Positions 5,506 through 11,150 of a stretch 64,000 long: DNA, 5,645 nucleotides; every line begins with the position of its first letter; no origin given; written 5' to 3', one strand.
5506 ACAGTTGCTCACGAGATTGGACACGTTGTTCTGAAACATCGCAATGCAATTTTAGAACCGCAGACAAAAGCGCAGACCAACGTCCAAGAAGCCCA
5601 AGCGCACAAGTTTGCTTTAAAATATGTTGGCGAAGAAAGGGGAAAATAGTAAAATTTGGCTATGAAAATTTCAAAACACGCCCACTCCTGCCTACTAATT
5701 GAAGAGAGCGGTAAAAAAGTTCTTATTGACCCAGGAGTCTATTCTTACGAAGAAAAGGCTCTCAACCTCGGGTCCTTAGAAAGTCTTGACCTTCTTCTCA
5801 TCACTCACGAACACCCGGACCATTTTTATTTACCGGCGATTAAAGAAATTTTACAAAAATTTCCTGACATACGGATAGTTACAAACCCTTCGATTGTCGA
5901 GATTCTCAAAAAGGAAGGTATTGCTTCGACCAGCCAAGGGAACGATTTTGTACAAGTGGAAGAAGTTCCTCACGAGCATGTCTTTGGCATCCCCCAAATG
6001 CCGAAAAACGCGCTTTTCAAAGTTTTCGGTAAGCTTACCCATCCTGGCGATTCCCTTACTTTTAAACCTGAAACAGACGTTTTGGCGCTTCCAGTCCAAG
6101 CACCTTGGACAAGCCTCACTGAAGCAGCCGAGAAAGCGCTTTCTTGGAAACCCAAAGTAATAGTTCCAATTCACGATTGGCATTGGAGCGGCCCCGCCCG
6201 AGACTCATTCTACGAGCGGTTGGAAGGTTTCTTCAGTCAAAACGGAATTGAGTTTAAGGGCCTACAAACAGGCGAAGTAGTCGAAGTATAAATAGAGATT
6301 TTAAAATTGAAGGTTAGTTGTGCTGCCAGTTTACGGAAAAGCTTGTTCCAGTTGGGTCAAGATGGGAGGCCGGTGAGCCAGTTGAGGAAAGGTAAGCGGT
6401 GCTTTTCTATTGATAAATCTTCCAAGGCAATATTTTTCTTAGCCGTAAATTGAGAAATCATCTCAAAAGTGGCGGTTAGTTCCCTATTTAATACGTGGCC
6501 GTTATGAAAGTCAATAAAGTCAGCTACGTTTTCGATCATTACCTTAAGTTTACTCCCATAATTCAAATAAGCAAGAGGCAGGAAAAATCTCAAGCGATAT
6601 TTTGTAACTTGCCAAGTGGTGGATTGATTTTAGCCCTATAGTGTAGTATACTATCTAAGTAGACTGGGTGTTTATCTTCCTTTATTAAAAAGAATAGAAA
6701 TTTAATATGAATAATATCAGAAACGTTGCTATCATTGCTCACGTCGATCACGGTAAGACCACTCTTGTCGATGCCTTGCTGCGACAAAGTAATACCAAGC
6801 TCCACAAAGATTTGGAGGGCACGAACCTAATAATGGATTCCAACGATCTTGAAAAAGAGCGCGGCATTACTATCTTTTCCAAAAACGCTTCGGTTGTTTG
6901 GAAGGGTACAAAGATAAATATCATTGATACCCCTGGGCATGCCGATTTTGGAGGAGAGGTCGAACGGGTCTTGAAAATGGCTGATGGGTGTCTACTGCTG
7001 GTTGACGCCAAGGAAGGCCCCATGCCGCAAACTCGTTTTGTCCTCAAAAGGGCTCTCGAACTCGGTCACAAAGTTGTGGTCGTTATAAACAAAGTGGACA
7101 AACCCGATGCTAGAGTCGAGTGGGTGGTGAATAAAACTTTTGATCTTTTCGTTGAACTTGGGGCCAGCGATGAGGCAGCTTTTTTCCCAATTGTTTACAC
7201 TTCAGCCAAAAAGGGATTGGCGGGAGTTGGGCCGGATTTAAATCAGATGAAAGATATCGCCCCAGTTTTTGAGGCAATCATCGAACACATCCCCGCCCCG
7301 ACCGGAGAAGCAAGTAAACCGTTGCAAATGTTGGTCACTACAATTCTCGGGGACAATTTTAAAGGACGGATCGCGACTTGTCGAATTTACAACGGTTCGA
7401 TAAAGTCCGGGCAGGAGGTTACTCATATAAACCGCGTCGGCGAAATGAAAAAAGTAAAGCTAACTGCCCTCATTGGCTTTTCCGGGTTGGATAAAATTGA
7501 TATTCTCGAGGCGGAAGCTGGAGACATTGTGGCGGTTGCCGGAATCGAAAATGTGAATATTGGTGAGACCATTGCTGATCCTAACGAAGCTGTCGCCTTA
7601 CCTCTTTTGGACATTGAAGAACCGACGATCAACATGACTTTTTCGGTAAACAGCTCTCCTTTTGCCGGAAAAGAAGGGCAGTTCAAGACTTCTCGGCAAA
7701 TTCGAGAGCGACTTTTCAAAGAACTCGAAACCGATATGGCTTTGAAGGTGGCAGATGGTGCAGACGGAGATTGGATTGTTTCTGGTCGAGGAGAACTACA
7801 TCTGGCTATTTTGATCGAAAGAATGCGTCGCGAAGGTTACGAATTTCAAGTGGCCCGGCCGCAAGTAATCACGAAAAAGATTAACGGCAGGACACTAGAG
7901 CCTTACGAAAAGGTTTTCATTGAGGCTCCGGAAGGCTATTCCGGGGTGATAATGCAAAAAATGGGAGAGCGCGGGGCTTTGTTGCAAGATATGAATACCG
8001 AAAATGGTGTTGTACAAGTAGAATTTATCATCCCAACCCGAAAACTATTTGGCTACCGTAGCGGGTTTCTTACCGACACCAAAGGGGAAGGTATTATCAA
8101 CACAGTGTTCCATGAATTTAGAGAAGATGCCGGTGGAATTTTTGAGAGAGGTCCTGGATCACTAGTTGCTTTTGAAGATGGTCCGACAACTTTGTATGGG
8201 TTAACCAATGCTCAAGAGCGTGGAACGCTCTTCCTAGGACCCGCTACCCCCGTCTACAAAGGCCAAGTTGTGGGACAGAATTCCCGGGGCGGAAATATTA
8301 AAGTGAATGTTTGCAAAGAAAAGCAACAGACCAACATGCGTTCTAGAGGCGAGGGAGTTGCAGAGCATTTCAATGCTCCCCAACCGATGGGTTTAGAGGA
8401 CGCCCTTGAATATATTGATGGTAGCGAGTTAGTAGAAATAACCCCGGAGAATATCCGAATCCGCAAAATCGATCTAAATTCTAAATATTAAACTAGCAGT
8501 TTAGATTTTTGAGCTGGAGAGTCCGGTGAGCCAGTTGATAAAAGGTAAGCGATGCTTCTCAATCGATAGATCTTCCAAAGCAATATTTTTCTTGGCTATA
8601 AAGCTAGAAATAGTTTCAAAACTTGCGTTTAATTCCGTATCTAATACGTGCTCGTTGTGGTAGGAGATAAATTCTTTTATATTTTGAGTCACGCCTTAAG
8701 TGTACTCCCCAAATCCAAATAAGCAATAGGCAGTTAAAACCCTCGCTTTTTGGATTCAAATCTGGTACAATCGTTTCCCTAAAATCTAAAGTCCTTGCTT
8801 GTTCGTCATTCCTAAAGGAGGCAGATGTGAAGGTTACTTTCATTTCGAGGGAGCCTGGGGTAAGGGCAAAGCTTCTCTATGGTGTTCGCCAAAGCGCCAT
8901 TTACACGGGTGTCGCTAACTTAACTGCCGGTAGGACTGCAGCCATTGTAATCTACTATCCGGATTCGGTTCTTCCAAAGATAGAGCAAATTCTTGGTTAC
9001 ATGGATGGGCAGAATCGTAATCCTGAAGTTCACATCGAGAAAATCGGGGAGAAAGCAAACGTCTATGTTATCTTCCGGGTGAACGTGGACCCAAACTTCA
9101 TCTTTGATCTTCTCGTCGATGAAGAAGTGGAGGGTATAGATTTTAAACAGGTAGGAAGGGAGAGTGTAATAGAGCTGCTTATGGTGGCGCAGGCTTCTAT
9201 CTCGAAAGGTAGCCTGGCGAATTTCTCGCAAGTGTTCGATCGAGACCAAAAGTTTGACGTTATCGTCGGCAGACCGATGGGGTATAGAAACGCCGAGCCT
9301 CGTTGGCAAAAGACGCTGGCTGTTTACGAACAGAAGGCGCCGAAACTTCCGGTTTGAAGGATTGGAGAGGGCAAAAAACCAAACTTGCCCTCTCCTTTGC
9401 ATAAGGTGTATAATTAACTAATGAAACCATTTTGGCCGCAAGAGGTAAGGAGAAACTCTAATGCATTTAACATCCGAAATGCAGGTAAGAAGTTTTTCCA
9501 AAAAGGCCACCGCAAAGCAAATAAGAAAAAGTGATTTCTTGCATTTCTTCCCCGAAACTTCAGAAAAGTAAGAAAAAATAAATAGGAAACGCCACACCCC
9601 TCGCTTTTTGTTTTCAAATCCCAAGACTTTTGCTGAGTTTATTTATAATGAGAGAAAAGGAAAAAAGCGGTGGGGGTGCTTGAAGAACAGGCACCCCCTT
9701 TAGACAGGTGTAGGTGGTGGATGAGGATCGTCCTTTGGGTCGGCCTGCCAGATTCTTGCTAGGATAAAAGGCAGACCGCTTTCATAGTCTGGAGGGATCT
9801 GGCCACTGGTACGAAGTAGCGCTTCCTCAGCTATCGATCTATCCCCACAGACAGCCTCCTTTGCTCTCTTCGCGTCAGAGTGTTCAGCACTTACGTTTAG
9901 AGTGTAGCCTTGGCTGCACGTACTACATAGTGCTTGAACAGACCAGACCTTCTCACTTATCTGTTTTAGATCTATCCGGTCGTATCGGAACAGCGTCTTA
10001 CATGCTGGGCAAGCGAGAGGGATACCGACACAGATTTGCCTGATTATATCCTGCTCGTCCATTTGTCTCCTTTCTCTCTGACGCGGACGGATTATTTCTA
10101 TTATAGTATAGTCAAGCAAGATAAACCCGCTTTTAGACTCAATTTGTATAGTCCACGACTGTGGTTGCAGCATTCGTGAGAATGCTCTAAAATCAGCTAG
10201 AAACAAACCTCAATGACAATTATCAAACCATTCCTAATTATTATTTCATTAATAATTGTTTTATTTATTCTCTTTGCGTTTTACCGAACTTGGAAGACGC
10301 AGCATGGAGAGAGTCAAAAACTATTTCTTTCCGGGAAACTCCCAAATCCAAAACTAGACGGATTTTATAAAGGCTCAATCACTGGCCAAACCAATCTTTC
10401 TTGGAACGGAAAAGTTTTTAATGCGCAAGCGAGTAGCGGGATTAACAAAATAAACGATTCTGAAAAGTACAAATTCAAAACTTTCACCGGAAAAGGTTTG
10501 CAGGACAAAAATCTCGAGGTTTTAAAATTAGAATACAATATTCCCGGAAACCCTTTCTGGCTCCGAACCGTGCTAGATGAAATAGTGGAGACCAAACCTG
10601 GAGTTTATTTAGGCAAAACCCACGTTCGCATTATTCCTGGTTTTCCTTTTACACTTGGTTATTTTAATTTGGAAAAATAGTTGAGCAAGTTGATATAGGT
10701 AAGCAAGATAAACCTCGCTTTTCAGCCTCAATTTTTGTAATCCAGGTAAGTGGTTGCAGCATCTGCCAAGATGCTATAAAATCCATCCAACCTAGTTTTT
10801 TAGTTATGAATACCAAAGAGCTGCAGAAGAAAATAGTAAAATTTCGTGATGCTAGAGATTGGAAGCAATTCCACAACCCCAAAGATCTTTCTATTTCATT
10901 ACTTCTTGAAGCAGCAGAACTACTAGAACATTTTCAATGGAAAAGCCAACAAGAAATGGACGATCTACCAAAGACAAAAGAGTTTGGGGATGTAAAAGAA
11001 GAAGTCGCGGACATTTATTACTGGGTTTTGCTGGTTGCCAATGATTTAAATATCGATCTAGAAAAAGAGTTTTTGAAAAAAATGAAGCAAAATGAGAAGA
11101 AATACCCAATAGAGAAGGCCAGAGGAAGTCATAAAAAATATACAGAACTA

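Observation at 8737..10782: Shared upstream module with a compensatory-mutation hairpin in front of three different genes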

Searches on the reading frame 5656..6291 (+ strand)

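Call 11: search_protein_families(library=pfam, proteins=[window:5656-6291:+], max_evalue=0.01)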
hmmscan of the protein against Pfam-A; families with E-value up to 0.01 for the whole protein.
window:5656-6291:+ (211 aa): 4 families
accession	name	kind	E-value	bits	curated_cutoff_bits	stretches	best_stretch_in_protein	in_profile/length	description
PF13483.12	Lactamase_B_3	-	3.6e-18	66.5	24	1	4-173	1-160/160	Beta-lactamase superfamily domain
PF00753.33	Lactamase_B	-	7.9e-10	39.4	22.7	1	9-57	5-57/196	Metallo-beta-lactamase superfamily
PF12706.13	Lactamase_B_2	-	8.1e-08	32.5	27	1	21-112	2-98/200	Beta-lactamase superfamily domain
PF19583.5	ODP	-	0.0042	17.4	27.2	1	13-103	6-94/194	ODP family beta lactamase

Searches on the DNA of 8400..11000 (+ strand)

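Call 21: search_rna_families(source=window, start=8400, end=11000, threshold=evalue, max_evalue=5)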
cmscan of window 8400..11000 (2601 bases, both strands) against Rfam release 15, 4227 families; matches with E-value up to 5: 3.
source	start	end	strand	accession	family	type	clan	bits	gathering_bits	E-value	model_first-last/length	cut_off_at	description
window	10255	10328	+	RF00736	mir-320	Gene; miRNA;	-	24.7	55.5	0.013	1-76/76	no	mir-320 microRNA precursor family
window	9998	10124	+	RF01511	Afu_304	Gene; snRNA; snoRNA; CD-box;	-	18.5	35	3.4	1-107/107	no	A. fumigatus snoRNA Afu_304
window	9512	9609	+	RF04178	BTnc005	Gene; sRNA;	-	14.2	174.8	4.7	1-205/205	no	Bacteroides sRNA BTnc005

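Call 61: build_rna_model(alignment_id=A4, structure=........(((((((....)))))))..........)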
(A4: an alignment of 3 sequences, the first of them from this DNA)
Model R1 built from alignment A4 (3 sequences, 36 columns); structure: as given.
model positions 36; base pairs 7; branch points 0; effective number of sequences 3; information 1.105 bits per position. Calibrated on 0.2 Mb of random sequence (short: E-values are rough).
structure used (alignment columns):
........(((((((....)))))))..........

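Call 62: search_with_rna_model(model_id=R1, sources=[window, L003, L004, L008, L019, L057, L058, L060, L061, L062, L064], max_evalue=10, show_alignments=6)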
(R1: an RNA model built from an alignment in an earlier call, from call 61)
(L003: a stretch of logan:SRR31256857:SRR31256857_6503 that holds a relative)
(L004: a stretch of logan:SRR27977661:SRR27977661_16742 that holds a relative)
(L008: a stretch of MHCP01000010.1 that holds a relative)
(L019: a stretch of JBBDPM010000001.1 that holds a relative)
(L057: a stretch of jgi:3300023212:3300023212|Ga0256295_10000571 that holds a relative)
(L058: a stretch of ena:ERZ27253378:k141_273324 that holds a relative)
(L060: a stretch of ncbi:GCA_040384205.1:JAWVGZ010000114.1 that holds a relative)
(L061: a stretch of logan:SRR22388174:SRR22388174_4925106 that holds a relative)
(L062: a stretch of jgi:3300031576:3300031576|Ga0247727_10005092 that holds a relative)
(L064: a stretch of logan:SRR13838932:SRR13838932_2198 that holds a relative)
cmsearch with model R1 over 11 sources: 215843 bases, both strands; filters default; matches with E-value up to 10: 18.
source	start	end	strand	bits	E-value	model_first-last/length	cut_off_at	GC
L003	12481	12516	+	57.7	7.4e-12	1-36/36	no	0.39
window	10750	10785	+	56.2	1.8e-11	1-36/36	no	0.44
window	10161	10196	+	55.2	3.3e-11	1-36/36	no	0.44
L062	19166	19198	+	27.8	0.00034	1-36/36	no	0.58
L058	7965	7995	+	15.6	0.47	1-36/36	no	0.32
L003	8574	8634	+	15.5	0.5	1-36/36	no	0.39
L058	3466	3493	+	14.8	0.77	1-36/36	no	0.46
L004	15174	15241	-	14.3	1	1-36/36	no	0.47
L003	15622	15644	-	12.4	3.1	1-36/36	no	0.3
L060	8408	8451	-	11.6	5.1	1-36/36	no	0.23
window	10359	10382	-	11.5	5.4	1-36/36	no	0.38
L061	4415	4451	+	11.4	5.7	1-36/36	no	0.35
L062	6146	6172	-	11.3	5.9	1-36/36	no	0.33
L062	14202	14225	-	11.2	6.1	1-36/36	no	0.54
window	51764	51796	+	11.2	6.4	1-36/36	no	0.55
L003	10147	10170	-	10.8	8.2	1-36/36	no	0.33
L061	5638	5679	-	10.4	10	1-36/36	no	0.29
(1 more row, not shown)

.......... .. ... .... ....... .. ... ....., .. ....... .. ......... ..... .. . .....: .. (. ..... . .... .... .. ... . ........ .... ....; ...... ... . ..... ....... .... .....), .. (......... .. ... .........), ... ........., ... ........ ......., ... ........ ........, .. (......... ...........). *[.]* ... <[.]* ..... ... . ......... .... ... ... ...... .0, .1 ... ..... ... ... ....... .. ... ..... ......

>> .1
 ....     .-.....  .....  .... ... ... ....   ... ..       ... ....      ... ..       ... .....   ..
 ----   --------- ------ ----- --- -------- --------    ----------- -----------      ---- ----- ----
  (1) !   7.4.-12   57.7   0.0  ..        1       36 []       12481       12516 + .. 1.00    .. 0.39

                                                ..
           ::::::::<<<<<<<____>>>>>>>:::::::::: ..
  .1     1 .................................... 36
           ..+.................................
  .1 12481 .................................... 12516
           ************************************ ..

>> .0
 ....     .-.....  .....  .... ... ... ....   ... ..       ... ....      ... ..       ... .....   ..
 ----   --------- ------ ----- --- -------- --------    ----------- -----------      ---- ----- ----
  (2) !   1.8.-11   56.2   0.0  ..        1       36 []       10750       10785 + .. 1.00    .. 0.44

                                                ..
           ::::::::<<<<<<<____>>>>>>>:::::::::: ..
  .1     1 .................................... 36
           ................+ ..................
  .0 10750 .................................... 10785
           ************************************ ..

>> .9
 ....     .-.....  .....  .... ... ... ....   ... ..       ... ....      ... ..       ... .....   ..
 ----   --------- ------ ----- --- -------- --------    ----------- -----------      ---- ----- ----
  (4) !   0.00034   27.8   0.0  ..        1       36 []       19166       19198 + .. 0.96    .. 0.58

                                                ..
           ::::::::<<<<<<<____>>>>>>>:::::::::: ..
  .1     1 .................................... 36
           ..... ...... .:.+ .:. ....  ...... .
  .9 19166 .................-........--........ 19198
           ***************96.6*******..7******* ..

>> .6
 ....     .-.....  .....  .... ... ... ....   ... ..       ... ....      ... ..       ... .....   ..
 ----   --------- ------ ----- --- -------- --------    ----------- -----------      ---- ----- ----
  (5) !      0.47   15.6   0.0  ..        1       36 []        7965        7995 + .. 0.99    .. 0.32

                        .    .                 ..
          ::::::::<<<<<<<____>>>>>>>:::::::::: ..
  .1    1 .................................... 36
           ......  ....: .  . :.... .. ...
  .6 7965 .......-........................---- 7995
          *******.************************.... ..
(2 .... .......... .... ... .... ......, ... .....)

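Call 67: search_dna_similar(query=window:10681-10805:+, collection=phages, mode=distant, max_evalue=0.01, max_rows=5)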
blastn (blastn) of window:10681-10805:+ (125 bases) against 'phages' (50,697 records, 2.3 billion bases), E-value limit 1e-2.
No match.

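Call 68: search_dna_similar(query=window:10681-10805:+, collection=plasmids, mode=distant, max_evalue=0.01, max_rows=5)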
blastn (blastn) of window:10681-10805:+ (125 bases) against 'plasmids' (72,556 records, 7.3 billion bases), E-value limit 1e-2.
No match.
